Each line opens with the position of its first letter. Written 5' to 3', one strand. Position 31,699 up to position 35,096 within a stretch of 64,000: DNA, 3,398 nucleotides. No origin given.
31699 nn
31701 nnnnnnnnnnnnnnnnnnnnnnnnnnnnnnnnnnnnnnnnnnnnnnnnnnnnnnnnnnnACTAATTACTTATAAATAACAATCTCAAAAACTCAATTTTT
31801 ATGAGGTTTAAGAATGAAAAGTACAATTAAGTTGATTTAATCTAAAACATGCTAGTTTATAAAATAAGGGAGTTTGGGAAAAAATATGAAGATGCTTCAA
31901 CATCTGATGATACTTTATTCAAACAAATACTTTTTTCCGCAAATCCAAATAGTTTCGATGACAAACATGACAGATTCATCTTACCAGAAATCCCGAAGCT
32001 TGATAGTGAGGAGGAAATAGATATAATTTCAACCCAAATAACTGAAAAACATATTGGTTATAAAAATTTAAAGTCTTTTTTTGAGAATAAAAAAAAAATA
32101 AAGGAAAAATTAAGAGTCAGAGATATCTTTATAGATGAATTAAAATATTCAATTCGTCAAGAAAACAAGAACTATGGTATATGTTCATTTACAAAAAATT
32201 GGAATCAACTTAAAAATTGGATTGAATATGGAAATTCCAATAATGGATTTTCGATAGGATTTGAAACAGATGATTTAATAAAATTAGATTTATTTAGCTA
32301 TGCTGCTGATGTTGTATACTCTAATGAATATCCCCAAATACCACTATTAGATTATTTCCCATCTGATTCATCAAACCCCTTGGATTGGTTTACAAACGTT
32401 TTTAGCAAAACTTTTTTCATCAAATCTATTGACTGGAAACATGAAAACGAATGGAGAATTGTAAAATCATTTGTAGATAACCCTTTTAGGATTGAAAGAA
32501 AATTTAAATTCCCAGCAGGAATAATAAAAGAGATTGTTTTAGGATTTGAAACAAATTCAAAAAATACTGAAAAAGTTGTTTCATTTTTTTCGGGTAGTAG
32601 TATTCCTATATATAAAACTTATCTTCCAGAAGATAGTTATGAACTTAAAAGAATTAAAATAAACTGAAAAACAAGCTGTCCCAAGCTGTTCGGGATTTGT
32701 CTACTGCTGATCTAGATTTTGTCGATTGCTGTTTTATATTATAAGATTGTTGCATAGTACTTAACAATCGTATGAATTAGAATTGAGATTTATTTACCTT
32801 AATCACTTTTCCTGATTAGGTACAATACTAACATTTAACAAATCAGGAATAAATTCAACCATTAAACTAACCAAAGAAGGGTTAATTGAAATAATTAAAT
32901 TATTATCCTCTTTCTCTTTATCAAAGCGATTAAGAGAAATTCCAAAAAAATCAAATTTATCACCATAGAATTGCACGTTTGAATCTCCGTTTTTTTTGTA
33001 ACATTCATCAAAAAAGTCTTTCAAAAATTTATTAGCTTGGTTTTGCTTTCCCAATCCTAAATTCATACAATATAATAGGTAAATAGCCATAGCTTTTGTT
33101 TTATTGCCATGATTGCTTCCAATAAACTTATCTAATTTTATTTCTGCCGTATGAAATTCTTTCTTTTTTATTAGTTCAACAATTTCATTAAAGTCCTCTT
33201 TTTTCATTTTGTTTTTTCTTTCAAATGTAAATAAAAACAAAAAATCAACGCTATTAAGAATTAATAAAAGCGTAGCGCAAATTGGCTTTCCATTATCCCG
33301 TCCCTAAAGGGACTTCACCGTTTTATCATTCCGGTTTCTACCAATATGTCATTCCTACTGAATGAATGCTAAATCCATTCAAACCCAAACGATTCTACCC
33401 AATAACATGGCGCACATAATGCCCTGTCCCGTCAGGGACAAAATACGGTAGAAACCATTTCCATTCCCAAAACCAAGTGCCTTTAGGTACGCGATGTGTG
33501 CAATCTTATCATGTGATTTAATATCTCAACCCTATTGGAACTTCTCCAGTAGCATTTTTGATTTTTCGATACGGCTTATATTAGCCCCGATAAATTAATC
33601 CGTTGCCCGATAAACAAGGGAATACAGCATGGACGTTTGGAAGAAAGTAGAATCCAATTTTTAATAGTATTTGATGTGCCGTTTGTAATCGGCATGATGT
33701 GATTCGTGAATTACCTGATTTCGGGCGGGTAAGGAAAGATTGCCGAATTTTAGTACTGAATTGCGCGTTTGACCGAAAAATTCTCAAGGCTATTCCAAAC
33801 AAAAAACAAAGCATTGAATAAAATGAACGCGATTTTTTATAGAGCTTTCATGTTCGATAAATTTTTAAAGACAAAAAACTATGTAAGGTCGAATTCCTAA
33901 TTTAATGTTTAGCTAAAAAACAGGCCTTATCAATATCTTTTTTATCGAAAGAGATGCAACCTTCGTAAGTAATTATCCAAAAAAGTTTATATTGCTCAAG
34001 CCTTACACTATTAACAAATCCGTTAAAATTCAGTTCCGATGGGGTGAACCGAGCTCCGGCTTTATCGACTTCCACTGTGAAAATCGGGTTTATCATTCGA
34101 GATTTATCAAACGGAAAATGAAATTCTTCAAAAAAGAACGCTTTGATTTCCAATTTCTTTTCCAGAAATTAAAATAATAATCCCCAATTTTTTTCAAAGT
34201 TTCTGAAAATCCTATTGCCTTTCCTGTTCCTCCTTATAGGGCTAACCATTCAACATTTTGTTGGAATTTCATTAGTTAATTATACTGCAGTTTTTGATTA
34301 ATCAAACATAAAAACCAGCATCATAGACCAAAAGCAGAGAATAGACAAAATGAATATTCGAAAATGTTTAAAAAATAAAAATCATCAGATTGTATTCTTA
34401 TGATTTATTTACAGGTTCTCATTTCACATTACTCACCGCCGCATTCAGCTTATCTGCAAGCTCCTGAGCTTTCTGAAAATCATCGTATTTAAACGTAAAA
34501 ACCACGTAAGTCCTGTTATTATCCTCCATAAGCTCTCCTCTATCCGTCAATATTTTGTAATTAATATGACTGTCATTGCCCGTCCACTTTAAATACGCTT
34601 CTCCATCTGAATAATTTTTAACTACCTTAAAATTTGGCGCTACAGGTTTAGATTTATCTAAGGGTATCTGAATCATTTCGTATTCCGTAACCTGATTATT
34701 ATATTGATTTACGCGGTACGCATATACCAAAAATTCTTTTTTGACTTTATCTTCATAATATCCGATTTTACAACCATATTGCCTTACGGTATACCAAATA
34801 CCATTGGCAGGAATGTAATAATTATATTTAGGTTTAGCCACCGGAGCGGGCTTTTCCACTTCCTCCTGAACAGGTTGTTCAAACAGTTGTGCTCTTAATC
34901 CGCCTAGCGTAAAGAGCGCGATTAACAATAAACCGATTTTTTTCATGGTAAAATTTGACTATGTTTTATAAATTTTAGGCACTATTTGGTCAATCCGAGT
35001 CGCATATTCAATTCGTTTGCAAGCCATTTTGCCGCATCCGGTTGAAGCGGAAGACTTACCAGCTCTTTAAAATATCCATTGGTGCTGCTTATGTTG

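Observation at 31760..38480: AT-rich accessory island with two families of paralogous small secreted proteins, bounded by MITE-like direct repeats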

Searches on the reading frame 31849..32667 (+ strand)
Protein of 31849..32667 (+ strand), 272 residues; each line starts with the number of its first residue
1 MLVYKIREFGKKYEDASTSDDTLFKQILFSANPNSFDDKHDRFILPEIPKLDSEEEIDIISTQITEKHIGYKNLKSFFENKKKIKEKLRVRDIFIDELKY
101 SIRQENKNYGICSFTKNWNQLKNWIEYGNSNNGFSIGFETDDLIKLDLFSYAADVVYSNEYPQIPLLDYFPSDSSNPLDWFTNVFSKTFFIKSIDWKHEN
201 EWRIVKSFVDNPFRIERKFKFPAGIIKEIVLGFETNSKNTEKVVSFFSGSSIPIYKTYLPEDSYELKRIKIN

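Call 8: search_protein_families(library=pfam, proteins=[window:31849-32667:+], max_evalue=1)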
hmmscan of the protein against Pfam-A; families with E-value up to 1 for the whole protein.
window:31849-32667:+ (272 aa): 2 families
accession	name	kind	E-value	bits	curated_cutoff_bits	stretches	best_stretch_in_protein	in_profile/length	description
PF11185.13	DUF2971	-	2e-08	35.9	22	1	124-204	2-89/89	Protein of unknown function (DUF2971)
PF08956.15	DUF1869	-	0.18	12.2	21.3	1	128-156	10-38/59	Domain of unknown function (DUF1869)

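Call 46: search_protein_families(library=padloc, proteins=[window:31849-32667:+], max_evalue=0.1)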
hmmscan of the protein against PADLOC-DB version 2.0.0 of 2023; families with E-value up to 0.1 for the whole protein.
window:31849-32667:+ (272 aa): 4 families
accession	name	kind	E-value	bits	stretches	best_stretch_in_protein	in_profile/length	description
PDLC04994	PDC-S31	-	2.9e-34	116.7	1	3-266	19-268/273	-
PDLC04990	PDC-S31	-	8.4e-33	112.2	1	4-268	10-255/259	-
PDLC04991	PDC-S31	-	3.4e-16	57.5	1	71-266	29-197/208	-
PDLC04992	PDC-S31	-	4.5e-08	31.1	1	91-240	39-185/220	-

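Call 86: search_protein_families(library=ncbifam, proteins=[window:31849-32667:+], max_evalue=0.1)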
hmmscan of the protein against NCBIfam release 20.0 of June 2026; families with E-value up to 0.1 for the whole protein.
window:31849-32667:+ (272 aa): 0 families

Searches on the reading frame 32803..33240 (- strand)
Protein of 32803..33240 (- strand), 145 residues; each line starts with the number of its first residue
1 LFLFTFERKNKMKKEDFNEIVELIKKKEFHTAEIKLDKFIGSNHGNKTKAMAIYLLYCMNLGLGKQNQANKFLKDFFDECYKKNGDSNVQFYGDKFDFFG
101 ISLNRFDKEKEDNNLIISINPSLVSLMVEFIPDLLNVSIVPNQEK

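Call 8: search_protein_families(library=pfam, proteins=[window:32803-33240:-], max_evalue=1)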
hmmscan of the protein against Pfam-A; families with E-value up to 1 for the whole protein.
window:32803-33240:- (145 aa): 2 families
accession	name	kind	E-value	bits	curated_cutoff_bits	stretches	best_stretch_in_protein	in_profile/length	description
PF25200.1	DUF7833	-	0.0057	17.1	24.3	1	58-86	15-44/63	Family of unknown function (DUF7833)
PF03398.19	Ist1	-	0.066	13.6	33.6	1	7-59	16-66/164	Regulator of Vps4 activity in the MVB pathway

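Call 46: search_protein_families(library=padloc, proteins=[window:32803-33240:-], max_evalue=0.1)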
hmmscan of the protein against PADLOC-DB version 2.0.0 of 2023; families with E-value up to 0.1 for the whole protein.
window:32803-33240:- (145 aa): 0 families

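Call 69: find_homologous_proteins(query=window:32806-33207:-, max_evalue=0.01)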
Query seq(134 aa) (134 aa): 1 proteins with E <= 0.01 among 12 candidates.
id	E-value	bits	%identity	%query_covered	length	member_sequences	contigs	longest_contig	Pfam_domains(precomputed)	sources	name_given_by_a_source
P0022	1.2e-81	289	100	100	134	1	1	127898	-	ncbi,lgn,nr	ncbi:MAG: hypothetical protein MH137_10135 [Flavobacteriales bacterium]|nr:hypothetical protein [Fla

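Call 86: search_protein_families(library=ncbifam, proteins=[window:32803-33207:-], max_evalue=0.1)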
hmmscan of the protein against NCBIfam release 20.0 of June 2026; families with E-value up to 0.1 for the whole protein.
window:32803-33207:- (134 aa): 2 families
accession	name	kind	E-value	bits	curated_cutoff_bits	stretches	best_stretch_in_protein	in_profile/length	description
TIGR02795.1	tol_pal_ybgF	equivalog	0.0046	17.6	90.1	1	3-70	3-70/119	tol-pal system protein YbgF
NF007179.0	PRK09609.1-4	equivalog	0.092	12.4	630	0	46-118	131-200/335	hypothetical protein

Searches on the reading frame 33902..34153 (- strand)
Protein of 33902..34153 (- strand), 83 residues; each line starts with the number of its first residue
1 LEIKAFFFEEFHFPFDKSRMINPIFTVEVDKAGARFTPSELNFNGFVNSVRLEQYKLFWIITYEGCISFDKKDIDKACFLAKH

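Call 46: search_protein_families(library=padloc, proteins=[window:33902-34153:-], max_evalue=0.1)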
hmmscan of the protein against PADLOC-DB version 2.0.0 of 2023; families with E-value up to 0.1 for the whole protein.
window:33902-34153:- (83 aa): 0 families

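Call 54: search_protein_families(library=pfam, proteins=[window:33902-34153:-], max_evalue=0.1)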
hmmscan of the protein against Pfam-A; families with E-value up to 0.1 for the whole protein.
window:33902-34153:- (83 aa): 0 families

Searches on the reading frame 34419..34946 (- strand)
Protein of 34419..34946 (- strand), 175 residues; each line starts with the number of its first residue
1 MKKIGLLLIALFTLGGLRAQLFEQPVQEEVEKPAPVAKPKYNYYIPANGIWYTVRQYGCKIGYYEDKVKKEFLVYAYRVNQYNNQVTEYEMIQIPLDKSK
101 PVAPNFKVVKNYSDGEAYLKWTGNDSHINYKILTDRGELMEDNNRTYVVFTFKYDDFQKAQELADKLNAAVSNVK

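Call 8: search_protein_families(library=pfam, proteins=[window:34419-34946:-], max_evalue=1)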
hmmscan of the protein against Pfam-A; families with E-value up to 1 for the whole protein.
window:34419-34946:- (175 aa): 0 families

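Call 12: find_encoding_contigs(protein=window:34419-34946:-, flank=10000, max_places=6)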
Protein window:34419-34946:- (175 aa): 1 contig read that carries it; 1 place shown.
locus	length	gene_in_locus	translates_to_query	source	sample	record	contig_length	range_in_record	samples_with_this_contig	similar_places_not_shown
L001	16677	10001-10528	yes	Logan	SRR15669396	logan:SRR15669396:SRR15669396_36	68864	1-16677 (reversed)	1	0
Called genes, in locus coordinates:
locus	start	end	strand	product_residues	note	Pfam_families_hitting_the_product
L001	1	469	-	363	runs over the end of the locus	PF01791:DeoC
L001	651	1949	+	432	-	PF13483:Lactamase_B_3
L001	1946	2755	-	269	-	-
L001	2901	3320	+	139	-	-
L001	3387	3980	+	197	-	-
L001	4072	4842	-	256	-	PF01145:Band_7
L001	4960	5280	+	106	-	-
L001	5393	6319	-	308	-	PF11617:Cu-binding_MopE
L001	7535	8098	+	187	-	-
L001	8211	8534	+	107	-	-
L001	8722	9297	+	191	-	-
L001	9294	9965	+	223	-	-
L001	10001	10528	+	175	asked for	-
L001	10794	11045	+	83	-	-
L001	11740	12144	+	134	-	-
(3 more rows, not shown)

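Call 86: search_protein_families(library=ncbifam, proteins=[window:34419-34946:-], max_evalue=0.1)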
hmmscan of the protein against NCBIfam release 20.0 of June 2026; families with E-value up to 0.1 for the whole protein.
window:34419-34946:- (175 aa): 0 families

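Call 87: search_protein_families(library=padloc, proteins=[window:34419-34946:-], max_evalue=0.1)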
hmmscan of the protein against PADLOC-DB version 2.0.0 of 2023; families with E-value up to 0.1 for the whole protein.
window:34419-34946:- (175 aa): 0 families
